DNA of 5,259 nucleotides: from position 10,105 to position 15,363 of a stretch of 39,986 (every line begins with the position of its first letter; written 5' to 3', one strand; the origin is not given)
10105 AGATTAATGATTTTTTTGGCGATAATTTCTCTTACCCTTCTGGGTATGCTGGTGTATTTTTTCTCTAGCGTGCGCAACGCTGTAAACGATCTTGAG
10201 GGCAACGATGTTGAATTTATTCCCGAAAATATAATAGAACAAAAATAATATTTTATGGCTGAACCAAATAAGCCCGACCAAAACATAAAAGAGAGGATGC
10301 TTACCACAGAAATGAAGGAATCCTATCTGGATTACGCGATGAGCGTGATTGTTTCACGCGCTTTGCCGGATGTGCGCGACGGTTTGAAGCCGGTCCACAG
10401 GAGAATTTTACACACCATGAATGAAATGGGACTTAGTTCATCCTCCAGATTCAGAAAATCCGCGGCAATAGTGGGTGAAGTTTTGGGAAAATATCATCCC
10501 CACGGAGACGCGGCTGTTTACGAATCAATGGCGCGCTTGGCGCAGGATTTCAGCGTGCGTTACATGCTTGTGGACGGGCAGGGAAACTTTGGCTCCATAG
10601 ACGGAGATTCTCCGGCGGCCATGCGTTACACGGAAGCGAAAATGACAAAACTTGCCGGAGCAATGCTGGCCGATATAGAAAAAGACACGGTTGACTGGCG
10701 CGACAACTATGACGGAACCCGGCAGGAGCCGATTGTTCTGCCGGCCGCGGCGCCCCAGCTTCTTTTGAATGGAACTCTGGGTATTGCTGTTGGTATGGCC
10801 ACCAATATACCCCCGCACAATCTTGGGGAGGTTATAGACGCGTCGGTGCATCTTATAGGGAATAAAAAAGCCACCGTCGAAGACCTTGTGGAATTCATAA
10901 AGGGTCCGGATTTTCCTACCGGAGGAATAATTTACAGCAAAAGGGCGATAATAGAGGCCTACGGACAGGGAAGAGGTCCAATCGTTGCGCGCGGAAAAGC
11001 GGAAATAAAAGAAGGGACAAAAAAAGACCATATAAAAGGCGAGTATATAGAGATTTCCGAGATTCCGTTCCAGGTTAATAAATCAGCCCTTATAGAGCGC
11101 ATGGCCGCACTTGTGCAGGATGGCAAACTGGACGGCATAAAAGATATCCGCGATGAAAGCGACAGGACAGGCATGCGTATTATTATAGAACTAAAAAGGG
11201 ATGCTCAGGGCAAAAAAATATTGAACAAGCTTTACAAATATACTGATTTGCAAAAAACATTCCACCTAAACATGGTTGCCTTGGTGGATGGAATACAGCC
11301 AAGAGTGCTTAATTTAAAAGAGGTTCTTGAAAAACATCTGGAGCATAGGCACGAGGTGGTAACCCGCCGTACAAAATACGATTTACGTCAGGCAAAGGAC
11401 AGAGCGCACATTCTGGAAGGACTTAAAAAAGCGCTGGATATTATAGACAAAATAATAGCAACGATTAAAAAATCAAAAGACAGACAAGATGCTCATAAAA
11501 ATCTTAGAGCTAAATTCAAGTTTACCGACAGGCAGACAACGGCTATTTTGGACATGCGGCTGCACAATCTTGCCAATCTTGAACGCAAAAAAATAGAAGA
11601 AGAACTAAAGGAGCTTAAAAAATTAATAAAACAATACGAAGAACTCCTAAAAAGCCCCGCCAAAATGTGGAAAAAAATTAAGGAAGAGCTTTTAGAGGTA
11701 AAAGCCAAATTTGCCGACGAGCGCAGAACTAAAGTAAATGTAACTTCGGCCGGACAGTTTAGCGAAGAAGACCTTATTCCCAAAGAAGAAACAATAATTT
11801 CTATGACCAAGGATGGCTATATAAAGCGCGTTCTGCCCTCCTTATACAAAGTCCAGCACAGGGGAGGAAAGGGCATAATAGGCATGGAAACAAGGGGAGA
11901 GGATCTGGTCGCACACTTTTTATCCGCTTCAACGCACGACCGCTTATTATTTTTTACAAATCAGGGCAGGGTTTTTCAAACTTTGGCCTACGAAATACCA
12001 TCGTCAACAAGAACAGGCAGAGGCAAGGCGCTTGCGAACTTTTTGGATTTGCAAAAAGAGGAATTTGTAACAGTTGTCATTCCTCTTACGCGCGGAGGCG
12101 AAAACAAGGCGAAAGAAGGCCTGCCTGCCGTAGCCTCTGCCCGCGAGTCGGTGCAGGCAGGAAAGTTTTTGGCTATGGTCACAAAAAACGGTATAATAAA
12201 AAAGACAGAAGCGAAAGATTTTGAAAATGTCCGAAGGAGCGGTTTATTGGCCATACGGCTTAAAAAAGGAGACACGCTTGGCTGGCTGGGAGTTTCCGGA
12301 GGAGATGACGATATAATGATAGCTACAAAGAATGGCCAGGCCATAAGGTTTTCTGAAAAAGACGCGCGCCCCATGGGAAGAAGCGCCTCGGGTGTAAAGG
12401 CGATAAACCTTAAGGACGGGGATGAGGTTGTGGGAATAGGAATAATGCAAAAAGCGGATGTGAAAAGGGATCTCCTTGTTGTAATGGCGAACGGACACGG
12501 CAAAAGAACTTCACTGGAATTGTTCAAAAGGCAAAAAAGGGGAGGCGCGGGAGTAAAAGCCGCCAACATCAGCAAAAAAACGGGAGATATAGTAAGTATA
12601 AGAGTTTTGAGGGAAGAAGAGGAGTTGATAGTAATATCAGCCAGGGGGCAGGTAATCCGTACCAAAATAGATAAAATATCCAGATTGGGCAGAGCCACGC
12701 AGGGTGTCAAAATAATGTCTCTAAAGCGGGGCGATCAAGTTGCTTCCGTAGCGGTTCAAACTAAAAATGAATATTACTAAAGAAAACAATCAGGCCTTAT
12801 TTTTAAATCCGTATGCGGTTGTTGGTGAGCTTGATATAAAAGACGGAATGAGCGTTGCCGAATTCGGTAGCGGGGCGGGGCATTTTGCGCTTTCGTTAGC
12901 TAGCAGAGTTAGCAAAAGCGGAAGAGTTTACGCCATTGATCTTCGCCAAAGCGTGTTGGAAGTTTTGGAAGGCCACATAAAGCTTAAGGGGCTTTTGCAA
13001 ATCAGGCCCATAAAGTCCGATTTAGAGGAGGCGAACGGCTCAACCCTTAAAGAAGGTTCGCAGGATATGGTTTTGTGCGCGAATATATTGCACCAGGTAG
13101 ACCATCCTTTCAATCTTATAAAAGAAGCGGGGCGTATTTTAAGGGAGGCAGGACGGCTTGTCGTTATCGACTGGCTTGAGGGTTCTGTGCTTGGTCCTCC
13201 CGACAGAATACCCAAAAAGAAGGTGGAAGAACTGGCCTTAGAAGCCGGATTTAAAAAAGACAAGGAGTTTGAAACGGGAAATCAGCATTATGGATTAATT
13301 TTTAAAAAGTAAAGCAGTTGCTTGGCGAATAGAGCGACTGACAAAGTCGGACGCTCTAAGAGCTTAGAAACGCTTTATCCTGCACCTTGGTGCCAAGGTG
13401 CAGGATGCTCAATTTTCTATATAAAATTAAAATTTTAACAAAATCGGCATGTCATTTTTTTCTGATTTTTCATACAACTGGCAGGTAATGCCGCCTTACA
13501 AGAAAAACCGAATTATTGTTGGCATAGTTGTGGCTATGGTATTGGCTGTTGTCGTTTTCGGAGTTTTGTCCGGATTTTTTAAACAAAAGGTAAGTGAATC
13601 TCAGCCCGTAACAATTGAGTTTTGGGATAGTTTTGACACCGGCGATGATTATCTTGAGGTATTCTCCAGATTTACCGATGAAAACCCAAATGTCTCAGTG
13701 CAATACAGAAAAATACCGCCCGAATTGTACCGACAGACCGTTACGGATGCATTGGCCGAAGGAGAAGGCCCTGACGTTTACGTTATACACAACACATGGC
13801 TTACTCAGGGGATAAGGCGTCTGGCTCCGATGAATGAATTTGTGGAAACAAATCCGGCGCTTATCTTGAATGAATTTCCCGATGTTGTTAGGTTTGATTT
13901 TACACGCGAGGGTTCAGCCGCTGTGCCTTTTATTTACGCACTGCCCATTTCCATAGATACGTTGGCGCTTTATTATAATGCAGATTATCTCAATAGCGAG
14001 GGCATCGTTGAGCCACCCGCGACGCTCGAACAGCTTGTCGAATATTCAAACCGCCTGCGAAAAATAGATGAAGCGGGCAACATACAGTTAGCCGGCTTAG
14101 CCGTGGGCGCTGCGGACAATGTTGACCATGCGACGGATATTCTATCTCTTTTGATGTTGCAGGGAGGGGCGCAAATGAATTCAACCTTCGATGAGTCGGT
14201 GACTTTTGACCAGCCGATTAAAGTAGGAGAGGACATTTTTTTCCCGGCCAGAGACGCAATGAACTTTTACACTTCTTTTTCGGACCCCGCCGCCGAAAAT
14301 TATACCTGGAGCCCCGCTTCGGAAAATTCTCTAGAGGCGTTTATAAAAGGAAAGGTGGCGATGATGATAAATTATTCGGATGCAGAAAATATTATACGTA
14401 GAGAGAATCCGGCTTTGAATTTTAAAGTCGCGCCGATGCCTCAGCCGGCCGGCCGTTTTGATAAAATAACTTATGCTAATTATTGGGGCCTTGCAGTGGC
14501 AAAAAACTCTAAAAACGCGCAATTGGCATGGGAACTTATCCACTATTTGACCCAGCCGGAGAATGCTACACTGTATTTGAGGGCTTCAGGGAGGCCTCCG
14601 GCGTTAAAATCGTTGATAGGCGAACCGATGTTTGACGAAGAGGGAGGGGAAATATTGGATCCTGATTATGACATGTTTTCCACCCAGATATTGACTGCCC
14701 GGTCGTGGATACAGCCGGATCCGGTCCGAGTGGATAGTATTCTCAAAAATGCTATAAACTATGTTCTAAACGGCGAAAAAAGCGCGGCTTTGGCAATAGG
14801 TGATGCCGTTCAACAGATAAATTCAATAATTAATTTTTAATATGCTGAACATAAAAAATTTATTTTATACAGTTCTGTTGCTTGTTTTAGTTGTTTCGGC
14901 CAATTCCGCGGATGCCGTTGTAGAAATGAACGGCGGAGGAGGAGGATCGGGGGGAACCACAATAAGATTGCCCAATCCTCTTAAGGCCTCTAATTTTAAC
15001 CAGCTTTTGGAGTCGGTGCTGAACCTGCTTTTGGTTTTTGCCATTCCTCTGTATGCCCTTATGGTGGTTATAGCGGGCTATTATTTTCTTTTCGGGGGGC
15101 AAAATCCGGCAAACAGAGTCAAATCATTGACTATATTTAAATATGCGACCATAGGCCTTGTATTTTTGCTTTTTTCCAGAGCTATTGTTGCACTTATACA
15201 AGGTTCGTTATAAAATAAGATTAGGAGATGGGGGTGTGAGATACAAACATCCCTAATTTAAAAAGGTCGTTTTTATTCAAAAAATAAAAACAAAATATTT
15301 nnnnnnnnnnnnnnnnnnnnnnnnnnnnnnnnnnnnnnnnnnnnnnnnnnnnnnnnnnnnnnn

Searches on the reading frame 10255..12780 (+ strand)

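Call 9: search_protein_families(library=pfam, proteins=[window:10255-12780:+], max_evalue=0.001)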
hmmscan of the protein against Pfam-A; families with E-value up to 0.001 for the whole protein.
window:10255-12780:+ (841 aa): 2 families
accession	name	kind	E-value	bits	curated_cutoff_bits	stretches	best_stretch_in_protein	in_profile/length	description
PF00521.26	DNA_topoisoIV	-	2e-161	538.1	31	1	35-479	1-431/432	DNA gyrase/topoisomerase IV, subunit A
PF03989.18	DNA_gyraseA_C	-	4.1e-64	212.2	27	6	685-728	1-44/48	DNA gyrase C-terminal domain, beta-propeller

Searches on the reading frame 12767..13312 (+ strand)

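Call 9: search_protein_families(library=pfam, proteins=[window:12767-13312:+], max_evalue=0.001)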
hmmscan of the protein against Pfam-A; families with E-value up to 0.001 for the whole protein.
window:12767-13312:+ (181 aa): 12 families
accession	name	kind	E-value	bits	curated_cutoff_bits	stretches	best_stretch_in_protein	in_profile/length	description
PF13847.12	Methyltransf_31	-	1.2e-13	51.4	27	1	24-135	1-111/145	Methyltransferase domain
PF08241.18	Methyltransf_11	-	8.4e-13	49.2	21.2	1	32-133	2-95/95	Methyltransferase domain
PF13649.12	Methyltransf_25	-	8.7e-12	46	27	1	30-129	1-97/97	Methyltransferase domain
PF08242.18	Methyltransf_12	-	2.6e-08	34.9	30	1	32-131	2-98/98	Methyltransferase domain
PF01209.24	Ubie_methyltran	-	2.8e-08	33.8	20.1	1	25-135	46-153/233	ubiE/COQ5 methyltransferase family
PF13489.12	Methyltransf_23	-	8.2e-07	29.3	27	1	24-140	20-123/164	Methyltransferase domain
PF02475.24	TRM5-TYW2_MTfase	-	2.6e-06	27.9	28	1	25-129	35-131/164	TRM5/TYW2 methyltransferase domain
PF05175.20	MTS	-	2.5e-05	24.4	23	1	23-134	28-139/170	Methyltransferase small domain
PF10294.15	Methyltransf_16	-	0.00031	21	21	1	26-130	46-152/174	Lysine methyltransferase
PF06080.18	DUF938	-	0.00042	20.6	27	1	28-133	27-137/202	Protein of unknown function (DUF938)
PF13679.12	Methyltransf_32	-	0.00077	19.9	27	0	25-102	24-105/143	Methyltransferase domain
PF01135.25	PCMT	-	0.00089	19.5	20.3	0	22-79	69-126/210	Protein-L-isoaspartate(D-aspartate) O-methyltransferase (PCMT)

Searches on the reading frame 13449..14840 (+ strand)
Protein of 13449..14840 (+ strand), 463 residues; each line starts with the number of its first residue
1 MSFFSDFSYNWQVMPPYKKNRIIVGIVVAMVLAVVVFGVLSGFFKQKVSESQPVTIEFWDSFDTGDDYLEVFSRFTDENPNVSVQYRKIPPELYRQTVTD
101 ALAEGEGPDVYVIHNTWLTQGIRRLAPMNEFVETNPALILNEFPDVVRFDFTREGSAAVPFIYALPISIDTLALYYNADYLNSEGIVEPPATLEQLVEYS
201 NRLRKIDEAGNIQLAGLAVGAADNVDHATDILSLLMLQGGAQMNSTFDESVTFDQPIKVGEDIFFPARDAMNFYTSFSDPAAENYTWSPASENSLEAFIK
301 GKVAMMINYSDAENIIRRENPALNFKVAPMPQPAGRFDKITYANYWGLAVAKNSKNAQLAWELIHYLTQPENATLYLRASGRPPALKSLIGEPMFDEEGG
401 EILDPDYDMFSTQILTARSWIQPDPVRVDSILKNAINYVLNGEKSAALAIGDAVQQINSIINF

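Call 4: search_protein_families(library=pfam, proteins=[window:13449-14840:+], max_evalue=1)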
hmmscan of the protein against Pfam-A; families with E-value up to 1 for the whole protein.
window:13449-14840:+ (463 aa): 3 families
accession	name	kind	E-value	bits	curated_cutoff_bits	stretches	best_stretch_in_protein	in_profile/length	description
PF01547.30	SBP_bac_1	-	5.3e-30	105.9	26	1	68-373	10-306/307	Bacterial extracellular solute-binding protein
PF13416.11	SBP_bac_8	-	2.1e-28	100.4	27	1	72-390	3-266/279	Bacterial extracellular solute-binding protein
PF24418.1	DUF7550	-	0.038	14.2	27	1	14-39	30-55/59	Family of unknown function (DUF7550)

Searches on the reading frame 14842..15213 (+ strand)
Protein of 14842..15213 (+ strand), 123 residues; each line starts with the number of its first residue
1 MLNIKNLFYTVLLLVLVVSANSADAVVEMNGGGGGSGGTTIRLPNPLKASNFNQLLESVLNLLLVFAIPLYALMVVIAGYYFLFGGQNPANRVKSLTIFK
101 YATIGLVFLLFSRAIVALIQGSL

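Call 4: search_protein_families(library=pfam, proteins=[window:14842-15213:+], max_evalue=1)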
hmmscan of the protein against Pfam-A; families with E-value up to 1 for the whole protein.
window:14842-15213:+ (123 aa): 2 families
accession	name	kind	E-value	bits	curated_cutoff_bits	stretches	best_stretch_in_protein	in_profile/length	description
PF04956.18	TrbC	-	7e-06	26.6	27.9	1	39-119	34-98/98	TrbC/VIRB2 pilin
PF18895.5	T4SS_pilin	-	2e-05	25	26.6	1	50-118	3-70/71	Type IV secretion system pilin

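Call 23: search_protein_families(library=ncbifam, proteins=[window:14842-15213:+], max_evalue=1)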
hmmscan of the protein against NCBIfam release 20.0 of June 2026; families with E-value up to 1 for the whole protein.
window:14842-15213:+ (123 aa): 2 families
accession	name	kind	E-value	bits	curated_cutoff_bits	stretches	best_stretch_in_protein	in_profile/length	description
NF045849.1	ICE_MMCAP2_0565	equivalog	0.18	11.5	40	1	57-120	11-77/80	Mbov_0395 family pilin-like conjugal transfer protein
TIGR02916.1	PEP_his_kin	equivalog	0.43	9.1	300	1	66-114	236-283/679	XrtA/PEP-CTERM system histidine kinase PrsK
